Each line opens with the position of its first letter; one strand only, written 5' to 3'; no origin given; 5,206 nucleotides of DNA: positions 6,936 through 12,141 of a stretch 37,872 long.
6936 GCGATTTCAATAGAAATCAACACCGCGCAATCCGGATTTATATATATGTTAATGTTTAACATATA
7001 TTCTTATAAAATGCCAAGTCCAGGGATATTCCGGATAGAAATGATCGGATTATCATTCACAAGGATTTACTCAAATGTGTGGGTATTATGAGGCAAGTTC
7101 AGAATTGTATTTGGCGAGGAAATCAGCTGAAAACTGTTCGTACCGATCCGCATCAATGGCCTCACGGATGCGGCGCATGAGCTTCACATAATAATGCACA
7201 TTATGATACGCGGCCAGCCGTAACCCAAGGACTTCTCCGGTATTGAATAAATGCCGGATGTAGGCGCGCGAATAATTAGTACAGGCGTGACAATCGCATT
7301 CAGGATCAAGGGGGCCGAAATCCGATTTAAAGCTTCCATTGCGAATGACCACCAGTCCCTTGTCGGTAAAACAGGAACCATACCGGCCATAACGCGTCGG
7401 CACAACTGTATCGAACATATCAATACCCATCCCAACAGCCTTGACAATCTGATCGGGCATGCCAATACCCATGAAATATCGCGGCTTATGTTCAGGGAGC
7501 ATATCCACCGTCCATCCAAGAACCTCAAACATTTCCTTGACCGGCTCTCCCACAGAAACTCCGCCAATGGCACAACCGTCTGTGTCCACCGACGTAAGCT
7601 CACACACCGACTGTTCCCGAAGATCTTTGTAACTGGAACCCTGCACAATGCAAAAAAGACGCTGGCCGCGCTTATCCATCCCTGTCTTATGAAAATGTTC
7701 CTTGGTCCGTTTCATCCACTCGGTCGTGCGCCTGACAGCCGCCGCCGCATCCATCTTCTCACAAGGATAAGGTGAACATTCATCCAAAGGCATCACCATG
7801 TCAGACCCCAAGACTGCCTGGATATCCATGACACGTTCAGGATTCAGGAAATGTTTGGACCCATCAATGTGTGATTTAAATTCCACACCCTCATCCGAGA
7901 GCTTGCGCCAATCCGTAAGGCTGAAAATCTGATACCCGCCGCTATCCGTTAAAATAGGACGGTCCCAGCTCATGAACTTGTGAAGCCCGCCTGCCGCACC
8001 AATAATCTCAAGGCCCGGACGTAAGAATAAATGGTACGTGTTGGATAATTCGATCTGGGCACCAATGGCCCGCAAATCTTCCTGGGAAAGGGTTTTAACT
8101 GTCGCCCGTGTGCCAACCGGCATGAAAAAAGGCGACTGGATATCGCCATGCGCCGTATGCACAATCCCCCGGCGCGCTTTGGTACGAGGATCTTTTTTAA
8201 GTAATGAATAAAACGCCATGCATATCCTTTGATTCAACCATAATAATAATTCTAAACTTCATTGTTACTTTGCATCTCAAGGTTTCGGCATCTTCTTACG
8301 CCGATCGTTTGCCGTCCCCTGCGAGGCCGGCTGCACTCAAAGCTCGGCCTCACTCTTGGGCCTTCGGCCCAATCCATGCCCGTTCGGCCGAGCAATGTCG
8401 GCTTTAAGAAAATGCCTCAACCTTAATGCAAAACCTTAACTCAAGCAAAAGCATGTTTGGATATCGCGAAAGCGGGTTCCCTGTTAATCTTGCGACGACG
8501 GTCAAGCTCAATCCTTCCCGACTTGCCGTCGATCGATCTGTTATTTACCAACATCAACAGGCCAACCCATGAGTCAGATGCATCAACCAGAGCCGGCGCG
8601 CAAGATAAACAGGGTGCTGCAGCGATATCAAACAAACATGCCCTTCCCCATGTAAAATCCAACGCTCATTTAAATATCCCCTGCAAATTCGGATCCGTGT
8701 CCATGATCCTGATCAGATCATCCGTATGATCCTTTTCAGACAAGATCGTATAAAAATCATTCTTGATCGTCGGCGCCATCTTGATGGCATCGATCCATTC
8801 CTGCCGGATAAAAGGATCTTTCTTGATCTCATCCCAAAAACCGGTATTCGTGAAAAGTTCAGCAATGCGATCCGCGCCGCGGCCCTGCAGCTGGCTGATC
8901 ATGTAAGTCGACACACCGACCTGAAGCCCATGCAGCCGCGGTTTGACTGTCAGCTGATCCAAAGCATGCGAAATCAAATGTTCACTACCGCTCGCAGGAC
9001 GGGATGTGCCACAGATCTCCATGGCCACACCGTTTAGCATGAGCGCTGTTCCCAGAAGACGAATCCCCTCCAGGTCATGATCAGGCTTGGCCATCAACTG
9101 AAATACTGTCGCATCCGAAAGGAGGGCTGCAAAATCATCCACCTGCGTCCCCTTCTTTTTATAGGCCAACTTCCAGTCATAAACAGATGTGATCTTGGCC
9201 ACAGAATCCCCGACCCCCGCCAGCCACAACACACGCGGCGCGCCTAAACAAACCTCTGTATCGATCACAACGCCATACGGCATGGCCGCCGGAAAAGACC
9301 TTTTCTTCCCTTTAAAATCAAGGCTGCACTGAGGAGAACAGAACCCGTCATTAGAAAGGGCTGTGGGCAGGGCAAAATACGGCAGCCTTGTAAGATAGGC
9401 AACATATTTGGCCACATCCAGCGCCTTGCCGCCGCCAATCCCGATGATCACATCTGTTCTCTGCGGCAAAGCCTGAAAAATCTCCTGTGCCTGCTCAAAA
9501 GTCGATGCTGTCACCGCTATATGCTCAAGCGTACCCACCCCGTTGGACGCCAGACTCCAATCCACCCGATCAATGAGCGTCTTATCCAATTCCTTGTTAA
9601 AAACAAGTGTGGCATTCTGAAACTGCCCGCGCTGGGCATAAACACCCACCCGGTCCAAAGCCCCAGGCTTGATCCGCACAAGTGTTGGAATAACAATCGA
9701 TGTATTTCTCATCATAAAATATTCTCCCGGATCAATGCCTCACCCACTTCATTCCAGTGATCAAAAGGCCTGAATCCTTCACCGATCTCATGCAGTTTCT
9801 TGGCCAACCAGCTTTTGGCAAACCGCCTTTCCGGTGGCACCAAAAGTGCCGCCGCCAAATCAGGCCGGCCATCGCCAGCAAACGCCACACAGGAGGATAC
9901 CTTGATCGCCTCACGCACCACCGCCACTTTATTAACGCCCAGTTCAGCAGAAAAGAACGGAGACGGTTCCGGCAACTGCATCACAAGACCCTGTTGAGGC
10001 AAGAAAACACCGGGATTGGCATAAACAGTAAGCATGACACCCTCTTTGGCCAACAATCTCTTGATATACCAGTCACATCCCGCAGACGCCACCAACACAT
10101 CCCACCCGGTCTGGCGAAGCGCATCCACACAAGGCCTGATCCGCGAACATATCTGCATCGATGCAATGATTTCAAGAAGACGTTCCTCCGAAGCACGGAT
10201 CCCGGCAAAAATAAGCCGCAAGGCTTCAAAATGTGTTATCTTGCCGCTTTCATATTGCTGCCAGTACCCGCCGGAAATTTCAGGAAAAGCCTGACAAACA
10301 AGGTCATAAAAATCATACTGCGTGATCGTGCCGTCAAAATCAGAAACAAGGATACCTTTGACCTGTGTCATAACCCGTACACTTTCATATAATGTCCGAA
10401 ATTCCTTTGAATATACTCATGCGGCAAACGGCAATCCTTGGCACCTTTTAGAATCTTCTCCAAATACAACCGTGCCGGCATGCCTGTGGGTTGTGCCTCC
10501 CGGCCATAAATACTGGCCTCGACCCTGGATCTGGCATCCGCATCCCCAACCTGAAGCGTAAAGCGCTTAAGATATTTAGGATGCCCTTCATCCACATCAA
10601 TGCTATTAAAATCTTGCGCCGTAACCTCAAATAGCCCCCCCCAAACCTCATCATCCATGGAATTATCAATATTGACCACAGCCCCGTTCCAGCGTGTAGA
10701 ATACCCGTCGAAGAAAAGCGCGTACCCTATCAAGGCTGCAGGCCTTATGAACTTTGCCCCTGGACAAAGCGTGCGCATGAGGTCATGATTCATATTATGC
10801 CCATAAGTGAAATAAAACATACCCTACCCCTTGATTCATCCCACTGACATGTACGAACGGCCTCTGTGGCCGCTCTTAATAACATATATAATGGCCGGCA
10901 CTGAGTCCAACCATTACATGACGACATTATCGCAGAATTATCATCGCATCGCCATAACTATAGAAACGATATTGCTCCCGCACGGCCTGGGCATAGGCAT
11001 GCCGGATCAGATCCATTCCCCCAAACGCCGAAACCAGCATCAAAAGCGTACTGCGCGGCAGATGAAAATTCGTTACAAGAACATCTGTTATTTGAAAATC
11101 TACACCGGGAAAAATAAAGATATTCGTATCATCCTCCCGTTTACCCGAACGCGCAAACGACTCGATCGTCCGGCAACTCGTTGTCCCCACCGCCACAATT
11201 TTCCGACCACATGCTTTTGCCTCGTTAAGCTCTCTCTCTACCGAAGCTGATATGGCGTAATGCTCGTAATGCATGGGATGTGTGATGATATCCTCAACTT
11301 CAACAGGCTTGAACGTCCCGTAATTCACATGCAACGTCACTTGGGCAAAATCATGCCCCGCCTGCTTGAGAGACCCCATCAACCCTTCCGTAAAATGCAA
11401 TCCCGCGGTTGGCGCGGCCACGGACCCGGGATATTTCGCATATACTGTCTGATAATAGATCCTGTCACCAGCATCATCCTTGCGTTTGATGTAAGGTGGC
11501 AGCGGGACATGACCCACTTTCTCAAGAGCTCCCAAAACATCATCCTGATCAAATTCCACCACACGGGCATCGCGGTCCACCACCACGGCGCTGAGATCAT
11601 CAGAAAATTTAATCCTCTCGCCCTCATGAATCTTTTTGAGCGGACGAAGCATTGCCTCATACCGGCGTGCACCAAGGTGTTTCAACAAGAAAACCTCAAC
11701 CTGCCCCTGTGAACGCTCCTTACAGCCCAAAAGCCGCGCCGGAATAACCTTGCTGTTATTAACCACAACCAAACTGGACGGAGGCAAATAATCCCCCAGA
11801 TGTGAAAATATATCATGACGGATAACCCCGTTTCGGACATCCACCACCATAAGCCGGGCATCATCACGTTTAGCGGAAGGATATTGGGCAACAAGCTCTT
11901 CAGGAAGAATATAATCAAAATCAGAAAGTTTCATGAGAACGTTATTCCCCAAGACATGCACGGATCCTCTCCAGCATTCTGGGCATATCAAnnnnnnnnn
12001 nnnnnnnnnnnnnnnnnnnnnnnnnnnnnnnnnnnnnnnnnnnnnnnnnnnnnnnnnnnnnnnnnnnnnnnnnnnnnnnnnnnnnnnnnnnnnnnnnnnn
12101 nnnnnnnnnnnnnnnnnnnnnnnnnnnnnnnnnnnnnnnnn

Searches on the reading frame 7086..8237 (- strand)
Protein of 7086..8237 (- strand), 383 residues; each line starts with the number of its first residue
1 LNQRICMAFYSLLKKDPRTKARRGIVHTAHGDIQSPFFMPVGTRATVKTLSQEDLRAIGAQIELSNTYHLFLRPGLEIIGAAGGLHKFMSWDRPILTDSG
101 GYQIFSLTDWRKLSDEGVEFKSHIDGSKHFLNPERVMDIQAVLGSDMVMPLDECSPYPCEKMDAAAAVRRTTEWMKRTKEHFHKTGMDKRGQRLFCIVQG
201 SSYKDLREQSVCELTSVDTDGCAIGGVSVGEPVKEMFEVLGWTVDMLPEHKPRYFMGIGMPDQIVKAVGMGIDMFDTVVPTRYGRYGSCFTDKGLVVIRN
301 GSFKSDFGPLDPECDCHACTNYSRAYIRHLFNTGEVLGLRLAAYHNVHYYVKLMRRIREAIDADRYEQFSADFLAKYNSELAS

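Call 60: search_protein_families(library=pfam, proteins=[window:7086-8237:-], max_evalue=0.00001)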
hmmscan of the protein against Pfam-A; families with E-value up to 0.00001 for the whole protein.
window:7086-8237:- (383 aa): 1 family
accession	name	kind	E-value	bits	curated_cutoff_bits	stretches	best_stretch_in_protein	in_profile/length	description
PF01702.25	TGT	-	3.5e-151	503.7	26.3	1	20-378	2-356/357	Queuine tRNA-ribosyltransferase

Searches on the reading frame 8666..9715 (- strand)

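Call 60: search_protein_families(library=pfam, proteins=[window:8666-9715:-], max_evalue=0.00001)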
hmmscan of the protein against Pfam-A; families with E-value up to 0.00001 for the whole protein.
window:8666-9715:- (349 aa): 2 families
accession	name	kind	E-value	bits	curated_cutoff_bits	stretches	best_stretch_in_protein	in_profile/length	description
PF13685.12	Fe-ADH_2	-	3.5e-39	134.6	28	1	14-160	1-149/149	Iron-containing alcohol dehydrogenase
PF00465.25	Fe-ADH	-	1.8e-14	54.1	31.3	1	10-152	1-167/168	Iron-containing alcohol dehydrogenase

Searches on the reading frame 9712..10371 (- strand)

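Call 60: search_protein_families(library=pfam, proteins=[window:9712-10371:-], max_evalue=0.00001)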
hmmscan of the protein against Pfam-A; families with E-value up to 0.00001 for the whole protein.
window:9712-10371:- (219 aa): 1 family
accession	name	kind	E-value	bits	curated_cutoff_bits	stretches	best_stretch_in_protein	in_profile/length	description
PF12710.13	HAD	-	2.1e-09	38.5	27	1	9-175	2-188/189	haloacid dehalogenase-like hydrolase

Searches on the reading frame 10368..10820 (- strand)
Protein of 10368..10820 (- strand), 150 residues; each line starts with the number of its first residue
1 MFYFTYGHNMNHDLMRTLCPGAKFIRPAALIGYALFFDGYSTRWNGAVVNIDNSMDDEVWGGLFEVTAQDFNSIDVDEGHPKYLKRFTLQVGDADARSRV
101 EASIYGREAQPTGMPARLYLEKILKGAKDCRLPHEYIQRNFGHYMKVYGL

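Call 60: search_protein_families(library=pfam, proteins=[window:10368-10820:-], max_evalue=0.00001)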
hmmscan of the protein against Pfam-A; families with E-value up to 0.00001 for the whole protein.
window:10368-10820:- (150 aa): 2 families
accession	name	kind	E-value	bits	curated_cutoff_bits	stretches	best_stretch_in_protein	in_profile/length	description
PF13772.11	AIG2_2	-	2.4e-14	54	27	1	58-139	1-82/83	AIG2-like family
PF06094.17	GGACT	-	5.2e-09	37.2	22.8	1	3-108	1-103/120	Gamma-glutamyl cyclotransferase, AIG2-like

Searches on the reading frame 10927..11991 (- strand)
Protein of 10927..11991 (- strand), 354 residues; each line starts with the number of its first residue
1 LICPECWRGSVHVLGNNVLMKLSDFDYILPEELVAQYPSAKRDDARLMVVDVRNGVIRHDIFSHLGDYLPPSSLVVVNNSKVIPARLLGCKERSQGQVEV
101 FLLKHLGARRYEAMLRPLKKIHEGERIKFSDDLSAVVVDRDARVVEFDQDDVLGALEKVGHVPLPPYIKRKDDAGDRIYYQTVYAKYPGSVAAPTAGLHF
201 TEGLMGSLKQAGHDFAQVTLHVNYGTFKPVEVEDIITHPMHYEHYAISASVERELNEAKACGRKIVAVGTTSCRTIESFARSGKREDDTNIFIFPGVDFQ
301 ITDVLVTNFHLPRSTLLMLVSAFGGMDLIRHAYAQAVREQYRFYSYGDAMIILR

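Call 60: search_protein_families(library=pfam, proteins=[window:10927-11991:-], max_evalue=0.00001)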
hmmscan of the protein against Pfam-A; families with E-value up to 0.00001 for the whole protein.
window:10927-11991:- (354 aa): 1 family
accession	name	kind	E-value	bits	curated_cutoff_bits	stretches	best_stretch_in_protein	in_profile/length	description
PF02547.20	Queuosine_synth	-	1.5e-125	419.1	25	1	22-352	1-322/322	Queuosine biosynthesis protein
